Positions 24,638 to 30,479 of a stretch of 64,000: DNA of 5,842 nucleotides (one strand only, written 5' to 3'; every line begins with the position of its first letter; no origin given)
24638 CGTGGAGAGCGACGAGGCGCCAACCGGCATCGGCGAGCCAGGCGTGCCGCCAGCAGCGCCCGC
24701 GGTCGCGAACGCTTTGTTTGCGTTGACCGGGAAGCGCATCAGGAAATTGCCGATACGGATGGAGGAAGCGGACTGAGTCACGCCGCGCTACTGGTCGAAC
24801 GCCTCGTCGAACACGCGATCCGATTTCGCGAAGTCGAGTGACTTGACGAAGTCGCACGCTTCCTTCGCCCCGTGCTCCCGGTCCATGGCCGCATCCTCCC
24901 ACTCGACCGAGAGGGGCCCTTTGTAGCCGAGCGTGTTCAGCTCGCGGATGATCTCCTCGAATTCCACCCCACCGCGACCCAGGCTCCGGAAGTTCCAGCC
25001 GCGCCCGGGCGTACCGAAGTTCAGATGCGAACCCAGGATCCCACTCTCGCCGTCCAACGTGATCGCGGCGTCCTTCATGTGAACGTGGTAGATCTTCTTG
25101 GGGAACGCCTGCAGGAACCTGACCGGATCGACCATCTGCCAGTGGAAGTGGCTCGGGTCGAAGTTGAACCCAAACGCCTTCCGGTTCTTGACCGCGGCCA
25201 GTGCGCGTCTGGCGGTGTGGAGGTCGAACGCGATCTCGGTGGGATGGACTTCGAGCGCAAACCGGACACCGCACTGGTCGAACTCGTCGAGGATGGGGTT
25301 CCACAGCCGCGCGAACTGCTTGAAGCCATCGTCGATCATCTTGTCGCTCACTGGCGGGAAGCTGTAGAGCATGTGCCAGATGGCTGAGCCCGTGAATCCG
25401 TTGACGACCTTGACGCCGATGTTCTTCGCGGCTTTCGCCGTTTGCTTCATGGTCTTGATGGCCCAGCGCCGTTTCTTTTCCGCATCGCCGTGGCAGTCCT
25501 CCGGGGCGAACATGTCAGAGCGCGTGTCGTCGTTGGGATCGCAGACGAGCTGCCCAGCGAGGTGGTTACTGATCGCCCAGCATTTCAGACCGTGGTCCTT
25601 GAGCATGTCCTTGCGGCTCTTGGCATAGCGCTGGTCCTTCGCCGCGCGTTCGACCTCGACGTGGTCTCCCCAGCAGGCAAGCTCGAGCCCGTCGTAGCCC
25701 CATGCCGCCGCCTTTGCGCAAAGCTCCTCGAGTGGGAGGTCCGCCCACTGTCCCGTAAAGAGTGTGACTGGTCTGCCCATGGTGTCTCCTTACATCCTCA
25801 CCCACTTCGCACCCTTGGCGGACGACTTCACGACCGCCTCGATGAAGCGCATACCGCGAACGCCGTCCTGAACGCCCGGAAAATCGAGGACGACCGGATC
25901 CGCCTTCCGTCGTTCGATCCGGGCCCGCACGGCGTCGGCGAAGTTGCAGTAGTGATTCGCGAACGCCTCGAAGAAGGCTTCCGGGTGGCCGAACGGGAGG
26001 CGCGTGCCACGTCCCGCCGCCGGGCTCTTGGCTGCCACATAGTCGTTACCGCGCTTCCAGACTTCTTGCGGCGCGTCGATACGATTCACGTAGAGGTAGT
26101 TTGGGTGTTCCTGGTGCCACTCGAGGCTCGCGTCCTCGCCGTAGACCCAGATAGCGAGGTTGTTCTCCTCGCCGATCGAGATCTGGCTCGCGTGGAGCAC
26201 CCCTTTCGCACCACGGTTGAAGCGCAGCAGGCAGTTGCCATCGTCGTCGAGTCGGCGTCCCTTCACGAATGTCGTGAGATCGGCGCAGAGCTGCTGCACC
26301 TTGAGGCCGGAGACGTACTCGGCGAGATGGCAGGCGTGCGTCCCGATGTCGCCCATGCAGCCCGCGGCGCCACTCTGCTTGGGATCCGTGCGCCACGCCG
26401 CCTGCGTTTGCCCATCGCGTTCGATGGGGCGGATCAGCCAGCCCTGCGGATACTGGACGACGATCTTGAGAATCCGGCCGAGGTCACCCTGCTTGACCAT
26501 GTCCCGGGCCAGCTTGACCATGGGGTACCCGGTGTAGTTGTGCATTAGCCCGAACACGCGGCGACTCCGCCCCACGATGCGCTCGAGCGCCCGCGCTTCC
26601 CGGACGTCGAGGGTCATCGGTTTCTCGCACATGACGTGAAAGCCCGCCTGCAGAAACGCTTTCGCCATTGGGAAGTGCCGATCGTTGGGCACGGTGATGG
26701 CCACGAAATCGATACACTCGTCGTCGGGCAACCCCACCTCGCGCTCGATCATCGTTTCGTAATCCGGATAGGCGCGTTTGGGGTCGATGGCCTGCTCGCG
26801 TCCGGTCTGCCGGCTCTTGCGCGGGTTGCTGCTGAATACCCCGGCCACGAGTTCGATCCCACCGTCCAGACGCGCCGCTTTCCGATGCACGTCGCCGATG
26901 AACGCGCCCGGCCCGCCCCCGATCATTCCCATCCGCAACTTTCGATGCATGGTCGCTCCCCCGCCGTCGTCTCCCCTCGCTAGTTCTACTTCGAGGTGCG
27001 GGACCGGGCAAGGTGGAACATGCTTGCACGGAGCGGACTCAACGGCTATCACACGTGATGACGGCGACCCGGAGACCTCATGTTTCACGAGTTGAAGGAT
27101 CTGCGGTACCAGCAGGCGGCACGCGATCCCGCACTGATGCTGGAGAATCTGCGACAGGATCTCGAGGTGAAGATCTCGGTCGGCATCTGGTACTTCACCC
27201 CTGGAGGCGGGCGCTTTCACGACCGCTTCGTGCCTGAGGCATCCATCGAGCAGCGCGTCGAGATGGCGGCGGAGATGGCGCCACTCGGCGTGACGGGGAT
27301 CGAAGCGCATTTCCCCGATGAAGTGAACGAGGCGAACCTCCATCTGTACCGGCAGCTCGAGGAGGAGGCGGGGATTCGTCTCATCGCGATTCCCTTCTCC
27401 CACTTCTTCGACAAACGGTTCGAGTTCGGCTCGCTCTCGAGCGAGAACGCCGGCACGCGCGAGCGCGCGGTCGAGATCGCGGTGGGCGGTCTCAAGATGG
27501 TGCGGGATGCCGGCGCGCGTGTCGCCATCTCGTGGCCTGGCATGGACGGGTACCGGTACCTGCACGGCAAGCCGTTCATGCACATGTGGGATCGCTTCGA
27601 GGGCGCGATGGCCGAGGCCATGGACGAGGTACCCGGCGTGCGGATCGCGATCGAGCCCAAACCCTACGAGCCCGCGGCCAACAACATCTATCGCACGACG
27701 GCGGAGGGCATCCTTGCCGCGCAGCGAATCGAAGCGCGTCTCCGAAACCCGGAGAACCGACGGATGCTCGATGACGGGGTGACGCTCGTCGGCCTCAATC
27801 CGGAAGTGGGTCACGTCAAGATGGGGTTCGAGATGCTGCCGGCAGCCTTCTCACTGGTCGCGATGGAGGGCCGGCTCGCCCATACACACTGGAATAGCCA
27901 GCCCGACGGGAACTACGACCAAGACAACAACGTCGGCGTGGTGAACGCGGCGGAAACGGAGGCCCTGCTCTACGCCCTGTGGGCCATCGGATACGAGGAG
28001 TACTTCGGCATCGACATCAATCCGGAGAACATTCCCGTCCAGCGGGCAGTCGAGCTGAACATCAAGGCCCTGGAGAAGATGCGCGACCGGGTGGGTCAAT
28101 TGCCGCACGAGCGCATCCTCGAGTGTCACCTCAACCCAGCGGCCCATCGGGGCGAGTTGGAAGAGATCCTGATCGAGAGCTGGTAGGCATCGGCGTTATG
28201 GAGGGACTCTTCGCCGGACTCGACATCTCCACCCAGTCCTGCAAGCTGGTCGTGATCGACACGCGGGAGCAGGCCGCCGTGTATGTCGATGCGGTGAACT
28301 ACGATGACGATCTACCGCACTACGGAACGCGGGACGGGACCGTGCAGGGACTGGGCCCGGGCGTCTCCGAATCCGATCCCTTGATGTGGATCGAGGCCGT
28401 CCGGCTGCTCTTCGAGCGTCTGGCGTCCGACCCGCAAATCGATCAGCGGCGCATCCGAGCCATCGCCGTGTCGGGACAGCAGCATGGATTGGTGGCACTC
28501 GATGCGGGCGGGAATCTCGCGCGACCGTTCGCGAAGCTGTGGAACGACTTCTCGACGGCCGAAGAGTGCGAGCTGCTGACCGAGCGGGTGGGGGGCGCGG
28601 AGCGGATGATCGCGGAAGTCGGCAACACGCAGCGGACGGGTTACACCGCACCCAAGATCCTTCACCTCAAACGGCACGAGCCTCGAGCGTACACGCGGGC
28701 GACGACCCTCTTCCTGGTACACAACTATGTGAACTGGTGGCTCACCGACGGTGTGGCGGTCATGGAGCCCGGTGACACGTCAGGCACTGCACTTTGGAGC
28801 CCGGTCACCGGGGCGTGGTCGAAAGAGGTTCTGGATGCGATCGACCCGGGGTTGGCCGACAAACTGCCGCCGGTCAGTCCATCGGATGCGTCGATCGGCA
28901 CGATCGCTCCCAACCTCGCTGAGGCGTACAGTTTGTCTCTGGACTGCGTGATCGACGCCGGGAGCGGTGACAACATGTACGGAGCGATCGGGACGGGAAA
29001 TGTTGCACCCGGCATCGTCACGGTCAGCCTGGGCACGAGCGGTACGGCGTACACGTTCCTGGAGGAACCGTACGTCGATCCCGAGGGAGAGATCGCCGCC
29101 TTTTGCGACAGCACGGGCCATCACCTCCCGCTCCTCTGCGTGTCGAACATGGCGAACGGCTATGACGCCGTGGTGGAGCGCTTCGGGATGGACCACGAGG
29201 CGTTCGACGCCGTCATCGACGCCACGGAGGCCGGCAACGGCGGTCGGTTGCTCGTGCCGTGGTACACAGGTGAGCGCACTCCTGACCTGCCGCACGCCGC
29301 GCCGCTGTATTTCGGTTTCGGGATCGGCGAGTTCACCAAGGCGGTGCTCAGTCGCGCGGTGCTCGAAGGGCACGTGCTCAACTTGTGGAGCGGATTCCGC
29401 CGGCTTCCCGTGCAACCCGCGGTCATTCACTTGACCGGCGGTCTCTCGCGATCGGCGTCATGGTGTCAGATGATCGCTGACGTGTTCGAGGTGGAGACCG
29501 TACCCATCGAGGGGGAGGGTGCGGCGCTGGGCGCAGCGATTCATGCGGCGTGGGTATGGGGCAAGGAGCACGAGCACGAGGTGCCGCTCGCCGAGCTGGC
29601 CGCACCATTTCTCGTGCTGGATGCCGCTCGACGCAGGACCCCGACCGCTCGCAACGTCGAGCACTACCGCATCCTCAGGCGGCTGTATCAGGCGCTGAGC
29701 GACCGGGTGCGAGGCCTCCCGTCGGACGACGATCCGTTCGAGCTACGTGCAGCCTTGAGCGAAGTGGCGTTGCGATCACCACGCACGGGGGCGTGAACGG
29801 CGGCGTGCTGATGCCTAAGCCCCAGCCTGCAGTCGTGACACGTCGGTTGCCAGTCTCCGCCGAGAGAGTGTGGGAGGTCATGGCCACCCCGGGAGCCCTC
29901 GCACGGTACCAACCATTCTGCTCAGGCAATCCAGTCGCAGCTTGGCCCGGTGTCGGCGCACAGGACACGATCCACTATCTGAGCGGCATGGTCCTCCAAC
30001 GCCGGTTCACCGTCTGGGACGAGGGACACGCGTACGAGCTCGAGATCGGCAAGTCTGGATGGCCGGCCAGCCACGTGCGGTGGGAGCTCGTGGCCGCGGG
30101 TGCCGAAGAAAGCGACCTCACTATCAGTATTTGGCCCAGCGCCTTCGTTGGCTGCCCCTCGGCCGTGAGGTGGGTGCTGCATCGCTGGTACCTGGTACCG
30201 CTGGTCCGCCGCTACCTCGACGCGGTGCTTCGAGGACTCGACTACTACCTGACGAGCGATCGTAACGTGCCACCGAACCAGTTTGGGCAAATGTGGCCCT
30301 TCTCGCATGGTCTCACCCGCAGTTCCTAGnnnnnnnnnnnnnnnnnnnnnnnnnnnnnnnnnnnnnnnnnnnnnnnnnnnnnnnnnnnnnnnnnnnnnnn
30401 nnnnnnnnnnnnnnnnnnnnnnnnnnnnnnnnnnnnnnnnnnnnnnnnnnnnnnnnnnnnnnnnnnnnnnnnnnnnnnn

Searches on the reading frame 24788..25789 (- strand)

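Call 92: search_protein_families(library=pfam, proteins=[window:24788-25789:-])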
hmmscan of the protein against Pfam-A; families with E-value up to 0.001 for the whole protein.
window:24788-25789:- (333 aa): 1 family
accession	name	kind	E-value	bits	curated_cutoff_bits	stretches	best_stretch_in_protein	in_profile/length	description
PF01261.30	AP_endonuc_2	-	5.5e-42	144.6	31.1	1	25-317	2-248/249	Xylose isomerase-like TIM barrel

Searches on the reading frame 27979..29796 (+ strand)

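Call 23: search_protein_families(library=pfam, proteins=[window:27979-29796:+])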
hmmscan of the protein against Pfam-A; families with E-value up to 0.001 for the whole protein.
window:27979-29796:+ (605 aa): 2 families
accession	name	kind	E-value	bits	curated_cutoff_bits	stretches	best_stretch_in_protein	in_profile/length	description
PF00370.27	FGGY_N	-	2.9e-36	125.8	28.8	1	79-338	3-245/245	FGGY family of carbohydrate kinases, N-terminal domain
PF02782.22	FGGY_C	-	4.6e-17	62.9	27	1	415-526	81-197/198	FGGY family of carbohydrate kinases, C-terminal domain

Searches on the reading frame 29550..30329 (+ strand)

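Call 23: search_protein_families(library=pfam, proteins=[window:29550-30329:+])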
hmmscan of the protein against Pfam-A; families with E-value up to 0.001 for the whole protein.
window:29550-30329:+ (259 aa): 1 family
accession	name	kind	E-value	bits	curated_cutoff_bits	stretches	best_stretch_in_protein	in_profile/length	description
PF10604.15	Polyketide_cyc2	-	1.3e-07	32.5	27.4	1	96-228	6-135/142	Polyketide cyclase / dehydrase and lipid transport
